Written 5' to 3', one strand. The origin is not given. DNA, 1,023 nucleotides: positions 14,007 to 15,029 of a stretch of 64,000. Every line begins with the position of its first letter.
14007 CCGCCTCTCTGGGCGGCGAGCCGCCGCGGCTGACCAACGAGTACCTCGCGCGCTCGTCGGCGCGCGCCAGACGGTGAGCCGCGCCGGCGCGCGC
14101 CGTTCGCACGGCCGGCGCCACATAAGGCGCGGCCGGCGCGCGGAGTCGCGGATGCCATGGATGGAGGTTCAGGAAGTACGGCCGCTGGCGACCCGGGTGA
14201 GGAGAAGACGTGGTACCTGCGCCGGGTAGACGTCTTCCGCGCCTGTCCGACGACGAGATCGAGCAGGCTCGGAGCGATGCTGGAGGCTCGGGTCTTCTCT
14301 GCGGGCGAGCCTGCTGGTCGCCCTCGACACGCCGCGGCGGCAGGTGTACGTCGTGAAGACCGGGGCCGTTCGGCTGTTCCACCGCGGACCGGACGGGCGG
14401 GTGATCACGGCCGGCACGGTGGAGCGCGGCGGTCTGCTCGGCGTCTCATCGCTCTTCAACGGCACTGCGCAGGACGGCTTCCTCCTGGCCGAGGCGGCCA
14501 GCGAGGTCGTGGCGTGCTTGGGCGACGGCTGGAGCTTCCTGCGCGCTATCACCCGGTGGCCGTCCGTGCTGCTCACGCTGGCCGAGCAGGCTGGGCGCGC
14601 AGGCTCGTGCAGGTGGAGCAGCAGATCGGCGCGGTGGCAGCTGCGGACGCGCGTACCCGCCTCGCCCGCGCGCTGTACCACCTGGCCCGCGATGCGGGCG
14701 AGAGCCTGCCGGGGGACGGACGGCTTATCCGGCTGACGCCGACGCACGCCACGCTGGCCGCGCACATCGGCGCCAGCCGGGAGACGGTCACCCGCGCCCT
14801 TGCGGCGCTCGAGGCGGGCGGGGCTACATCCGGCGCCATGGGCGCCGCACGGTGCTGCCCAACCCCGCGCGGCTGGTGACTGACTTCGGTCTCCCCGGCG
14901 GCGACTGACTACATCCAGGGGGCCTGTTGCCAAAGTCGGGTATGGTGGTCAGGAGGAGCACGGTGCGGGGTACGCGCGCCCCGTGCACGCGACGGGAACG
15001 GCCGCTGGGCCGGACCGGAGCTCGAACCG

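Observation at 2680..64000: Eleven sugar-binding lipoprotein genes but no intact permease or ATPase genes: orphan SBPs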

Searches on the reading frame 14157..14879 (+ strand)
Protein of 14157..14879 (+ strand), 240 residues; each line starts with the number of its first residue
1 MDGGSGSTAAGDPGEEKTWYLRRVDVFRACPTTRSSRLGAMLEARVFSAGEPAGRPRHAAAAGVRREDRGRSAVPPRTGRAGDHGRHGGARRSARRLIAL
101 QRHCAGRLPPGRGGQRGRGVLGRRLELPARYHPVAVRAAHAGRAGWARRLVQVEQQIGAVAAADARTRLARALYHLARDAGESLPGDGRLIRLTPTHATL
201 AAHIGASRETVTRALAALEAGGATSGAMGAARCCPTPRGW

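Call 28: search_protein_families(library=pfam, proteins=[window:14157-14879:+], max_evalue=0.01)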
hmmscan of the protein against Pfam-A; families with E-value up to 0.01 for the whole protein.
window:14157-14879:+ (240 aa): 3 families
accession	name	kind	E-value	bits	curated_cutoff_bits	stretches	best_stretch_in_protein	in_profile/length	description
PF13545.12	HTH_Crp_2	-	1e-11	45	27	1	168-223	2-51/70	Crp-like helix-turn-helix domain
PF00325.26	Crp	-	0.003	17.7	21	1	197-221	5-29/32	Bacterial regulatory proteins, crp family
PF25213.1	HVO_A0261_N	-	0.0038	17.5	35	0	196-220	26-50/86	HVO_A0261 N-terminal domain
